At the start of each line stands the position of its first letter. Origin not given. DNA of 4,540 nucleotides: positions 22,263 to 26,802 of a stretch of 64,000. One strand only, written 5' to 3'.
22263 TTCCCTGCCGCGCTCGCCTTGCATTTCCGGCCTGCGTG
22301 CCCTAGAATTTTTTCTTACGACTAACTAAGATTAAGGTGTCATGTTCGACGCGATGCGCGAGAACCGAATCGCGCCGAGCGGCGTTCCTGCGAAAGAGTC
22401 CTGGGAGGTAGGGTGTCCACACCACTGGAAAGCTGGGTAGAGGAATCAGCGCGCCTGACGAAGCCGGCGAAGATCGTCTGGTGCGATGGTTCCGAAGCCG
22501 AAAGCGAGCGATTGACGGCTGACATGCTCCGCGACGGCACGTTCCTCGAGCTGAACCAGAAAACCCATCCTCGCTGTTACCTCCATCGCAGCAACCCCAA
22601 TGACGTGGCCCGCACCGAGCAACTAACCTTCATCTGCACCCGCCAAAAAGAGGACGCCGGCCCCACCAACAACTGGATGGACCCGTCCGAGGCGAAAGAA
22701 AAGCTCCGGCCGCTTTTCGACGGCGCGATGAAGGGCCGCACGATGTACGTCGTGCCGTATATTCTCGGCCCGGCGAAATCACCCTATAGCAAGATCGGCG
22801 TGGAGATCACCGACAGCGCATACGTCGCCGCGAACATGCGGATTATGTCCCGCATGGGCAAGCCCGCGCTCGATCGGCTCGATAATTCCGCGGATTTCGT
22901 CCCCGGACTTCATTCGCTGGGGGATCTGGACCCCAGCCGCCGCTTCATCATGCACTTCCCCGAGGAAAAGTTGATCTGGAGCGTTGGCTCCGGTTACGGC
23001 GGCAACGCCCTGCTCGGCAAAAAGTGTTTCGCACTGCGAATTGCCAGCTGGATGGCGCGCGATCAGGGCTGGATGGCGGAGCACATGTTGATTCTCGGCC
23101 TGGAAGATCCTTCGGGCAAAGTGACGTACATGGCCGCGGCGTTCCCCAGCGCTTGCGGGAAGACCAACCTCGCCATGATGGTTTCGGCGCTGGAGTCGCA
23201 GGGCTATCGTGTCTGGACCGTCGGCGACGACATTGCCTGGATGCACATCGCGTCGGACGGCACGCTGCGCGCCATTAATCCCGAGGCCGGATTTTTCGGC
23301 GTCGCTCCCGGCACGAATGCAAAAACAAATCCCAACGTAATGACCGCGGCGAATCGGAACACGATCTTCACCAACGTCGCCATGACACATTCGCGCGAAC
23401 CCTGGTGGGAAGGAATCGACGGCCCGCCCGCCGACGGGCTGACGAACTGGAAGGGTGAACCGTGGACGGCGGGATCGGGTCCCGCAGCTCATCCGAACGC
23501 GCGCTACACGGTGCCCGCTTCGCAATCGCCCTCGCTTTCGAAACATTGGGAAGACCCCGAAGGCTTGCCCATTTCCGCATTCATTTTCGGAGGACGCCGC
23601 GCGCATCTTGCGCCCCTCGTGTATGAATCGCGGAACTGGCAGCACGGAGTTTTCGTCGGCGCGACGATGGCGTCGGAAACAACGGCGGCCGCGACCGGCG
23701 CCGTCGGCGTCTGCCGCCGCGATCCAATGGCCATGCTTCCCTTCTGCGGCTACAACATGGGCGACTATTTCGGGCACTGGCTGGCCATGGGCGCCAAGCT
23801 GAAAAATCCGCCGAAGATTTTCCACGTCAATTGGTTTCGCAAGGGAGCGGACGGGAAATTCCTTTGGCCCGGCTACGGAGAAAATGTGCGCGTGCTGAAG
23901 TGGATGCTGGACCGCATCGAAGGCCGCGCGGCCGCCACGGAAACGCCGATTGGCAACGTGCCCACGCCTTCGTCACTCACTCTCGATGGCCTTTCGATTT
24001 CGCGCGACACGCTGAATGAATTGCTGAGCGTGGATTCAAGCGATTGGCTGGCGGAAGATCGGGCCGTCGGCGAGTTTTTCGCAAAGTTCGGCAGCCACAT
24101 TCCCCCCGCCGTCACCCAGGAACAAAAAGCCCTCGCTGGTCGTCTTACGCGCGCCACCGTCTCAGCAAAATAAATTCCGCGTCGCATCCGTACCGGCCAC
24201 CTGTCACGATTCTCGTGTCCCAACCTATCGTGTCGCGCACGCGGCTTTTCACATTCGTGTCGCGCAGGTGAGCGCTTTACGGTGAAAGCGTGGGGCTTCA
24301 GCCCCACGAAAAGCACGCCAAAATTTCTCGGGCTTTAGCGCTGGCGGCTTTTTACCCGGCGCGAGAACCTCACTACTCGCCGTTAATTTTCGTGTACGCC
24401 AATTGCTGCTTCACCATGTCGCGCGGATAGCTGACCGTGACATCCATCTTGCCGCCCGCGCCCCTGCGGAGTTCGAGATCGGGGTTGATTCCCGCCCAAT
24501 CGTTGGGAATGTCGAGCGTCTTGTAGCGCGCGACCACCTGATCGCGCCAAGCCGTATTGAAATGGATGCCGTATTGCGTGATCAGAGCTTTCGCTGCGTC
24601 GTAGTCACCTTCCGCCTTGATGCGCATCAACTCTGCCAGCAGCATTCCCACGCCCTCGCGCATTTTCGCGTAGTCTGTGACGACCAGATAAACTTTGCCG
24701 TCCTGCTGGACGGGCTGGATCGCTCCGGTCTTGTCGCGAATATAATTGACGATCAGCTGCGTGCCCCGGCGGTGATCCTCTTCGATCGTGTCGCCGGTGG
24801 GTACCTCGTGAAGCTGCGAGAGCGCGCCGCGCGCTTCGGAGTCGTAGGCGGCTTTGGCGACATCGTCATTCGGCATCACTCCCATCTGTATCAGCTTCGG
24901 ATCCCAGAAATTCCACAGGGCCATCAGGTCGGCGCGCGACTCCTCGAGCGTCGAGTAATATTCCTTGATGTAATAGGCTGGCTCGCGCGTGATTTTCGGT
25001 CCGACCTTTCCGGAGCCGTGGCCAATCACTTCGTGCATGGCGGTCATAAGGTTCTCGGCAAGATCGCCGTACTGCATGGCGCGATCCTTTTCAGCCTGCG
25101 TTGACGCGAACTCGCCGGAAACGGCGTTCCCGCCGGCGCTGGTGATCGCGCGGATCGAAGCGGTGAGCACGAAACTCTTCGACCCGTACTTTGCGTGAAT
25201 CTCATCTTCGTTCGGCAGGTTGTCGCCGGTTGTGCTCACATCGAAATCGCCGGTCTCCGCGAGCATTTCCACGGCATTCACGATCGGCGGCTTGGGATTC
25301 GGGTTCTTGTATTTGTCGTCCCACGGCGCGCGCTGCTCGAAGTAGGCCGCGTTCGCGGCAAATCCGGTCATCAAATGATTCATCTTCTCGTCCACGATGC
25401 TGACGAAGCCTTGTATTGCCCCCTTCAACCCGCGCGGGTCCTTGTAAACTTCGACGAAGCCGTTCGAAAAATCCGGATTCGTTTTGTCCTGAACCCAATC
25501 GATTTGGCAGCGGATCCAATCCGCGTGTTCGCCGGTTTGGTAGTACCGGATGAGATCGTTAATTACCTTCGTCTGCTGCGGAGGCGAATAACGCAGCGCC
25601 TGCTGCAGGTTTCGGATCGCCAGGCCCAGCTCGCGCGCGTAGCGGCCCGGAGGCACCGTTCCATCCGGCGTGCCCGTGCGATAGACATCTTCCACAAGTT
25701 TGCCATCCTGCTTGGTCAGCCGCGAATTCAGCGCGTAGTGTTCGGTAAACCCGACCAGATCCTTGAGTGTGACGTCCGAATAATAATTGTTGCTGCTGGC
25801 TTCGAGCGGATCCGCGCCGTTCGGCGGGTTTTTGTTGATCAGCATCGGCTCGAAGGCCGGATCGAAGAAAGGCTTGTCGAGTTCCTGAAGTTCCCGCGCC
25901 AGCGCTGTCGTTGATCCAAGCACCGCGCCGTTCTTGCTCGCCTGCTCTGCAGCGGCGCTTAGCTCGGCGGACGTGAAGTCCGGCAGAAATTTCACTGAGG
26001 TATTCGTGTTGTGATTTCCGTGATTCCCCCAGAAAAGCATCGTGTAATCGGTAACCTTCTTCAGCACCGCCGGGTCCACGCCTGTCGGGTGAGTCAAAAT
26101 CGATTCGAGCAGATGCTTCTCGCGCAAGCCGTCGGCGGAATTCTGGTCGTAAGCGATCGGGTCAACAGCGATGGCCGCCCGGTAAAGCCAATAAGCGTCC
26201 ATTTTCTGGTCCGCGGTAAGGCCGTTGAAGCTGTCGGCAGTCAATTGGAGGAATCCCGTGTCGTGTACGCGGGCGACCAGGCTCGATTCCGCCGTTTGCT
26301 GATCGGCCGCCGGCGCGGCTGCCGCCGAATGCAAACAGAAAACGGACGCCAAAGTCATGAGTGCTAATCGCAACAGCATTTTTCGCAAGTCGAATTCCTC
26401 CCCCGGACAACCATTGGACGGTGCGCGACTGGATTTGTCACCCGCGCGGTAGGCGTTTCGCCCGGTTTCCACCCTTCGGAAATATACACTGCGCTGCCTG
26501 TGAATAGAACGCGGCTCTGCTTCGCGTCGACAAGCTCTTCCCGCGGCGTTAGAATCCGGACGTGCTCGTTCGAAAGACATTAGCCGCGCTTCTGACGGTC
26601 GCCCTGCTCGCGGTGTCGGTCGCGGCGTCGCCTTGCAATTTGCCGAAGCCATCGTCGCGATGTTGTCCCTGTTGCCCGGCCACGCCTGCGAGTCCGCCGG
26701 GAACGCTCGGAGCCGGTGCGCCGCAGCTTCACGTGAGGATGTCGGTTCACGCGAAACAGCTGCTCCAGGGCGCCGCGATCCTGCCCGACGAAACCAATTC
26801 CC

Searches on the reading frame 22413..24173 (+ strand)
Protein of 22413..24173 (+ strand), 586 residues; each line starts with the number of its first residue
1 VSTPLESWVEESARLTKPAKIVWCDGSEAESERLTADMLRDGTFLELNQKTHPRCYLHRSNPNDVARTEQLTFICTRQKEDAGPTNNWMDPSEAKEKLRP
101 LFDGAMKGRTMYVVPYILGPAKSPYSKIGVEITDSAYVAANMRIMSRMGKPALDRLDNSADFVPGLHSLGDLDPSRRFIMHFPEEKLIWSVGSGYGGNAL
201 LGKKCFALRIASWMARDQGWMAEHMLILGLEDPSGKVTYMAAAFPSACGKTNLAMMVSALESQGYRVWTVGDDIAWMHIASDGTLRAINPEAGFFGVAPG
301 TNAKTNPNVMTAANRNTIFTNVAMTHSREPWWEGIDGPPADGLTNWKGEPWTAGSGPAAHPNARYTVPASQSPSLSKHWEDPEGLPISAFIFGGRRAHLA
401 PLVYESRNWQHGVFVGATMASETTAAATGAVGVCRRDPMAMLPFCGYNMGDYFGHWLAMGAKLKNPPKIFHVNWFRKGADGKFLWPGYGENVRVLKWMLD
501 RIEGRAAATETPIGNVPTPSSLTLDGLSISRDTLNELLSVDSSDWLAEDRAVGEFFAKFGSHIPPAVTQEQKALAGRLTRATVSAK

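Call 13: search_protein_families(library=pfam, proteins=[window:22413-24173:+])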
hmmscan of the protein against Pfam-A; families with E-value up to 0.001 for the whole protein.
window:22413-24173:+ (586 aa): 2 families
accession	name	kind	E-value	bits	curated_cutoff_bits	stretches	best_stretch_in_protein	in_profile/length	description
PF00821.23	PEPCK_GTP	-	1.7e-161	537.4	23.8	1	220-575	1-355/357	Phosphoenolpyruvate carboxykinase C-terminal P-loop domain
PF17297.7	PEPCK_N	-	6e-89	297.8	23.8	1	8-216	2-218/218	Phosphoenolpyruvate carboxykinase N-terminal domain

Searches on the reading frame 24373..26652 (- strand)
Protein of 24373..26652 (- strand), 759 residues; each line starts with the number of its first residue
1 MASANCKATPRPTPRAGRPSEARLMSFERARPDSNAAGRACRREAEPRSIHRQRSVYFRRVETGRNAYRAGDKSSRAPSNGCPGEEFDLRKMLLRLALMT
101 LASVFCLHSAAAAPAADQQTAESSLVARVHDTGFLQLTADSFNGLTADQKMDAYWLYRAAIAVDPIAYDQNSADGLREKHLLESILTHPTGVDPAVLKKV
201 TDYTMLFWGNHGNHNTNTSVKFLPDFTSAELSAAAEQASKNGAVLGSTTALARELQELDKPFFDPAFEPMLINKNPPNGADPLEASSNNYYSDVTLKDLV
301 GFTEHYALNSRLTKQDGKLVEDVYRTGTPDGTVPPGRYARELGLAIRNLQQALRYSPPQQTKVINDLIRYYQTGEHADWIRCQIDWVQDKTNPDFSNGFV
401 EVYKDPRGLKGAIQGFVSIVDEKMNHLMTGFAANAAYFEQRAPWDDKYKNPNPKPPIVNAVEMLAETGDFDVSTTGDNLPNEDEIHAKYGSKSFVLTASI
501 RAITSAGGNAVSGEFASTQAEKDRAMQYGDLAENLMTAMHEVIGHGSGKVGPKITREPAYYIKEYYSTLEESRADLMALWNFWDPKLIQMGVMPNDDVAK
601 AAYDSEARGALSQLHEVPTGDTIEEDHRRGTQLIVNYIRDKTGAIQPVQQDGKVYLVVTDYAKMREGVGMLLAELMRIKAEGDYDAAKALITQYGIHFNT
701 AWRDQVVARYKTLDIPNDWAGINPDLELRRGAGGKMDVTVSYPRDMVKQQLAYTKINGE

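Call 13: search_protein_families(library=pfam, proteins=[window:24373-26652:-])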
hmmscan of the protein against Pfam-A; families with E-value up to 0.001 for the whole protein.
window:24373-26652:- (759 aa): 1 family
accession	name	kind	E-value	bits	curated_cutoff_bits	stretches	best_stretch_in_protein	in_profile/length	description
PF03571.21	Peptidase_M49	-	5.6e-34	117.9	21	1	333-550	96-308/548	Peptidase family M49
